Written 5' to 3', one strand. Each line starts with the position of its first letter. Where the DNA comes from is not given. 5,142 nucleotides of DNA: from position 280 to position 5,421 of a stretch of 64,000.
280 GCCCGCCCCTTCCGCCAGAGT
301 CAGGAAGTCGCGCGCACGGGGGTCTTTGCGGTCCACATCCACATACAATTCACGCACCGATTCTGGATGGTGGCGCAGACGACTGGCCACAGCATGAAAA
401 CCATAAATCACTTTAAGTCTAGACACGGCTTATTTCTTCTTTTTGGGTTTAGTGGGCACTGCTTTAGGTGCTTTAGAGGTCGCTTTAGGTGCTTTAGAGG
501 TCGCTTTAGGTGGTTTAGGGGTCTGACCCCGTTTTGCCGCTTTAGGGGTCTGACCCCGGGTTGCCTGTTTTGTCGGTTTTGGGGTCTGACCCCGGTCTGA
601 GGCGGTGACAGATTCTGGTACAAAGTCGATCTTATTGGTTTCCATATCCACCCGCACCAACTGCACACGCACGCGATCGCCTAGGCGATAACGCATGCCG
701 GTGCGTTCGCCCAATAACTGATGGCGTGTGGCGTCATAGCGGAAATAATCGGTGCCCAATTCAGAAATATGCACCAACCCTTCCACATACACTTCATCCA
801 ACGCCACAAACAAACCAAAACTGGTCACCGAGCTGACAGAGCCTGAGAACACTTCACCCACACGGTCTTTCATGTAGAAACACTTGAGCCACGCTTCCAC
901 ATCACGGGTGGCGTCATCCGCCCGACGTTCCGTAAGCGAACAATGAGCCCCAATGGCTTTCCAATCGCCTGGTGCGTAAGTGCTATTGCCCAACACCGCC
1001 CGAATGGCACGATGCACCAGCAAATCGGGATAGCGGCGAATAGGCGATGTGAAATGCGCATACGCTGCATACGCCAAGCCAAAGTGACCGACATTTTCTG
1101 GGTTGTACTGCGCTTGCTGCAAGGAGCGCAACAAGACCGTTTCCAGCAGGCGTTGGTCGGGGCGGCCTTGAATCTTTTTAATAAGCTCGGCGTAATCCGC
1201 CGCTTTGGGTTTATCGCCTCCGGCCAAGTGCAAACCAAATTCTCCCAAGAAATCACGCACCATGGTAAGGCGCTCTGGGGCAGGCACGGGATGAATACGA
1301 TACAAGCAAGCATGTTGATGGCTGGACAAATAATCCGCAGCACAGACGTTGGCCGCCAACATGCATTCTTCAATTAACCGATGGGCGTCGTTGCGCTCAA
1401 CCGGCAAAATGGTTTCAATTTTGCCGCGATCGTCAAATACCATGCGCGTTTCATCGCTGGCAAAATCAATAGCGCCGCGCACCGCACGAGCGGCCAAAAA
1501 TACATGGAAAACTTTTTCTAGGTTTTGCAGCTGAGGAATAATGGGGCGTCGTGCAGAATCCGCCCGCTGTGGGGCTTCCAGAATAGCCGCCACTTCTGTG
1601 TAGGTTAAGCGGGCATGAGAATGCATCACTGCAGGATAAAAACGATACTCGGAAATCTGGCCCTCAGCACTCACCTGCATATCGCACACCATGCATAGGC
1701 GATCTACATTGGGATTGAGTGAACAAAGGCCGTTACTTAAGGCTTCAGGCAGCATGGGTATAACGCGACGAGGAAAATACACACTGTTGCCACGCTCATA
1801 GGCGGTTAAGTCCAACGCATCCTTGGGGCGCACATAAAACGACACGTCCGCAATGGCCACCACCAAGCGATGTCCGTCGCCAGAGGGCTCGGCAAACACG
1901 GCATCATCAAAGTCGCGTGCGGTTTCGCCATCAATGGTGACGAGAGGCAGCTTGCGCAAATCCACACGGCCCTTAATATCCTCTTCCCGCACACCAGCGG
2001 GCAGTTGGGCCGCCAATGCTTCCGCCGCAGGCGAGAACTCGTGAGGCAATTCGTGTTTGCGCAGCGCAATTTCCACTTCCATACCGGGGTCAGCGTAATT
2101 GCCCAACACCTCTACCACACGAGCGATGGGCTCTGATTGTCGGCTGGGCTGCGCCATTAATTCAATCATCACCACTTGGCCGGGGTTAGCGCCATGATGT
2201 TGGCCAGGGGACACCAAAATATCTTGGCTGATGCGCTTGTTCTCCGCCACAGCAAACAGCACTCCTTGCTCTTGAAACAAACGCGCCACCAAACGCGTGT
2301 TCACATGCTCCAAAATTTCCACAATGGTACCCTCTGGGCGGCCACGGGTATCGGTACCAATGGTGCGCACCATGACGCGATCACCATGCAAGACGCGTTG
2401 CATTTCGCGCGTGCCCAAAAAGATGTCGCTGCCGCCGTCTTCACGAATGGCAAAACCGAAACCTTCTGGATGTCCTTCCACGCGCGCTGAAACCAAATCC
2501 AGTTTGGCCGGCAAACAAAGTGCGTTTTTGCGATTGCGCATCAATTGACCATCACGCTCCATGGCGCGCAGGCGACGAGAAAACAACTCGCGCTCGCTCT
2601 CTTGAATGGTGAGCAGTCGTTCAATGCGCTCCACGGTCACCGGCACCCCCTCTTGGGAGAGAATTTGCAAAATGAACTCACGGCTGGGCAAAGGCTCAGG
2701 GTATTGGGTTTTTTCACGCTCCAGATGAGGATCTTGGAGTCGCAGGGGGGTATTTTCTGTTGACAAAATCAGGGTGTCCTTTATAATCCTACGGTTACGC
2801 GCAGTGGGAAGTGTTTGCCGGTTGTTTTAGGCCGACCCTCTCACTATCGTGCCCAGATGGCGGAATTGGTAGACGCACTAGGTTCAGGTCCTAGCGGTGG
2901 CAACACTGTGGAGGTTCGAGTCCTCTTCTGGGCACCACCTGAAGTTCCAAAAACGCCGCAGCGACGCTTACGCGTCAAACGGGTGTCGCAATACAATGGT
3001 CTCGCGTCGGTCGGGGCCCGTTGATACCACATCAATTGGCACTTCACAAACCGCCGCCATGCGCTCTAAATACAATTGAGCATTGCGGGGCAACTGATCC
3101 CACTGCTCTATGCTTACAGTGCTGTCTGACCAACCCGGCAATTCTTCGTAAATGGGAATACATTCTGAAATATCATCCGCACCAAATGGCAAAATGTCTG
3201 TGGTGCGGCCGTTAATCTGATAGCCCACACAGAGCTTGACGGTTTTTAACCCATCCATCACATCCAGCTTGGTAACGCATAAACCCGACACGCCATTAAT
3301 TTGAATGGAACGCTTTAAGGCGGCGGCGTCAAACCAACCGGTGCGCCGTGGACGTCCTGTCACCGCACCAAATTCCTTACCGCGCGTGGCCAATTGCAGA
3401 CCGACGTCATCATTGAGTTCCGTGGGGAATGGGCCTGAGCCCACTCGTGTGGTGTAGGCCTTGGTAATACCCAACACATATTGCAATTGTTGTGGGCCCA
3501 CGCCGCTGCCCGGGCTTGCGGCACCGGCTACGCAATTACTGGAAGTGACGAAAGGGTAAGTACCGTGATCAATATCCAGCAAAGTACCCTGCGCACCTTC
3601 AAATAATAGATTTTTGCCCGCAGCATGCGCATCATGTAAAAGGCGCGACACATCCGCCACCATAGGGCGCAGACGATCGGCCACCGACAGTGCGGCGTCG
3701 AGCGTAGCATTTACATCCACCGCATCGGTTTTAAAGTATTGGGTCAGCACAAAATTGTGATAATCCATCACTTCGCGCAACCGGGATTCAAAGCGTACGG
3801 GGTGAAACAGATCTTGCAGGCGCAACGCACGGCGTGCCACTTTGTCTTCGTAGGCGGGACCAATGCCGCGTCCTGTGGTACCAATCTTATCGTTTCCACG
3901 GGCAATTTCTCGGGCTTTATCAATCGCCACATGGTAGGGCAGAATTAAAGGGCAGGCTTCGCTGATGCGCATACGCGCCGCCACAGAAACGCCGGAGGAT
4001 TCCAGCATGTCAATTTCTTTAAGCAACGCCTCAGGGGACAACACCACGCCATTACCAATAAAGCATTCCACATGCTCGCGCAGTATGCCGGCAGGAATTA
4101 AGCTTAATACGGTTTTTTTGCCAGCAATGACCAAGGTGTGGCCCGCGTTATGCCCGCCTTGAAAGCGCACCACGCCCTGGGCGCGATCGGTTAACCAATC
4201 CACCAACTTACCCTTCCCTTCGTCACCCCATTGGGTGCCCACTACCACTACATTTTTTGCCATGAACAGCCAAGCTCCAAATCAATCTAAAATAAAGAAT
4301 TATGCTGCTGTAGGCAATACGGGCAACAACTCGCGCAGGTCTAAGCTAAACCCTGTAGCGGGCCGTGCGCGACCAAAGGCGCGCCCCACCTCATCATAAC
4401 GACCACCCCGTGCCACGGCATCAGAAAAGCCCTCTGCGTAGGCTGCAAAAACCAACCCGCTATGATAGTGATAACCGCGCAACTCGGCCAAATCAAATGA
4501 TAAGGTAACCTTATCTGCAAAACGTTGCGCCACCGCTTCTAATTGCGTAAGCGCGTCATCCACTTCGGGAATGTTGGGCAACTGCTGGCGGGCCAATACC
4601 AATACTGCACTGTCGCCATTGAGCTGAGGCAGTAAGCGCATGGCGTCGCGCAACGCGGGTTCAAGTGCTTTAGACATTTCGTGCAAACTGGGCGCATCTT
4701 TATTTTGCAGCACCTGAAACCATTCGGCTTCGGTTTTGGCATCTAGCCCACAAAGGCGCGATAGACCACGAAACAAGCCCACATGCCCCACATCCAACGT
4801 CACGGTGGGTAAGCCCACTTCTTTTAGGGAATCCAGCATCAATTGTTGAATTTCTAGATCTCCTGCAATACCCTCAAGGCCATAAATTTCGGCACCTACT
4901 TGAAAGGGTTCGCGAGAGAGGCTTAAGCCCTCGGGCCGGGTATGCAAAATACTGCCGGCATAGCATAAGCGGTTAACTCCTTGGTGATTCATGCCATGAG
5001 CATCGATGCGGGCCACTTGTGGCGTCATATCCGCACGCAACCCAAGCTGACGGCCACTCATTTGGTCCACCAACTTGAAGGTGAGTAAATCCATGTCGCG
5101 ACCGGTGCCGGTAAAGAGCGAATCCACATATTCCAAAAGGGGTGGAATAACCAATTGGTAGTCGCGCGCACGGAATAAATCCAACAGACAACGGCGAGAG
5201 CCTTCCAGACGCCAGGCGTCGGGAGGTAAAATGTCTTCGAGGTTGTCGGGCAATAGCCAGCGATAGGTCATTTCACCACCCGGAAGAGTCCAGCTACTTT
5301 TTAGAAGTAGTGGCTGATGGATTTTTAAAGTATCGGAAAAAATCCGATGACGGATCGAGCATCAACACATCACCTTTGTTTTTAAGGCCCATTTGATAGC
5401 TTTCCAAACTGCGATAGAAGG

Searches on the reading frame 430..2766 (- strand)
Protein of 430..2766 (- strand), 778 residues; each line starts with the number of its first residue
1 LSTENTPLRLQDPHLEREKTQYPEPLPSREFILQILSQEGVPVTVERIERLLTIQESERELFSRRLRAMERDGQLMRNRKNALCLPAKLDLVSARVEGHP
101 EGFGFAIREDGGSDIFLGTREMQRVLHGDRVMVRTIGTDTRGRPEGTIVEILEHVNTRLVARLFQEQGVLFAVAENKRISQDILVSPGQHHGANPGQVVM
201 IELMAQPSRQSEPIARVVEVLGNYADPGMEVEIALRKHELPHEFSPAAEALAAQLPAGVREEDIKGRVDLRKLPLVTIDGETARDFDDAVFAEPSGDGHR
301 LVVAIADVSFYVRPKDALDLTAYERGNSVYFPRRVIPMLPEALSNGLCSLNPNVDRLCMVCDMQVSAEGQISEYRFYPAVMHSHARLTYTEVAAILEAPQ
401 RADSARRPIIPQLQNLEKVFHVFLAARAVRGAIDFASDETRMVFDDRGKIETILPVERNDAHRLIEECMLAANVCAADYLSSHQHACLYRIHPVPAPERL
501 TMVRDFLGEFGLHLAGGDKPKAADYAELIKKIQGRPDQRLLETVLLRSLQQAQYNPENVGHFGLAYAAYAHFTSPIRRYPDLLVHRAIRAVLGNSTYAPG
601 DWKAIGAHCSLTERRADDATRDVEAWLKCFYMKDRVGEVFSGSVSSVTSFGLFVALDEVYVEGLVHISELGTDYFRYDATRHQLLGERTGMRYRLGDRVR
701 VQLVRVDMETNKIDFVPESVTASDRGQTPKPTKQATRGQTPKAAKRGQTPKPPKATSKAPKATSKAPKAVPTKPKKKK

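Call 45: search_protein_families(library=pfam, proteins=[window:430-2766:-], max_evalue=0.00001)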
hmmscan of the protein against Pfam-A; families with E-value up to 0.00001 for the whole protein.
window:430-2766:- (778 aa): 4 families
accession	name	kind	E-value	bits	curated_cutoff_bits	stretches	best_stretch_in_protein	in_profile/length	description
PF00773.25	RNB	-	1.1e-107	360.6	29.3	1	267-593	1-325/326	RNB domain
PF17876.7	CSD2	-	1.3e-28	99.3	26.2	1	171-245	1-74/74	Cold shock domain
PF08206.17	OB_RNB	-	6.8e-19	67.8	24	1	95-151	2-58/58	Ribonuclease B OB domain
PF00575.29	S1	-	6.5e-15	55.7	22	1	633-715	1-71/74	S1 RNA binding domain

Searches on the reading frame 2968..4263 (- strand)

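Call 45: search_protein_families(library=pfam, proteins=[window:2968-4263:-], max_evalue=0.00001)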
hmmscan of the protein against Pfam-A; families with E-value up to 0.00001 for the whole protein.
window:2968-4263:- (431 aa): 1 family
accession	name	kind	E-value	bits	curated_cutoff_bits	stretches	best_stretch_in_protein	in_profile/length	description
PF00709.27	Adenylsucc_synt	-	1.9e-177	590.6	27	1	6-423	1-416/416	Adenylosuccinate synthetase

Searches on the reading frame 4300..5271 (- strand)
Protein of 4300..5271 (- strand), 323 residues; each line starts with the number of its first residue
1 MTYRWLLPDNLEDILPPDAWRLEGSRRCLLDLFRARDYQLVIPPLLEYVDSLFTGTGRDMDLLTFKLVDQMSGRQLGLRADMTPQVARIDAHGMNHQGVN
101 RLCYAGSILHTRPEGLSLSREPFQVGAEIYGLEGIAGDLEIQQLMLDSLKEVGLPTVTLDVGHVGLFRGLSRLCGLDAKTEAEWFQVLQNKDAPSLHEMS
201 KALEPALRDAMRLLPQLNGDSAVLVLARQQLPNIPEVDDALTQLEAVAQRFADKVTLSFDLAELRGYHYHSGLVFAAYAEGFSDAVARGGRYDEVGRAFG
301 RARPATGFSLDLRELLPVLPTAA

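Call 45: search_protein_families(library=pfam, proteins=[window:4300-5271:-], max_evalue=0.00001)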
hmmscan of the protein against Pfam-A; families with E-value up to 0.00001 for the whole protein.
window:4300-5271:- (323 aa): 1 family
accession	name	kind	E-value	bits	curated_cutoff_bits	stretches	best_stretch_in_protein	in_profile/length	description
PF13393.11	tRNA-synt_His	-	5.5e-118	394.1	25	1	11-315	2-308/308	Histidyl-tRNA synthetase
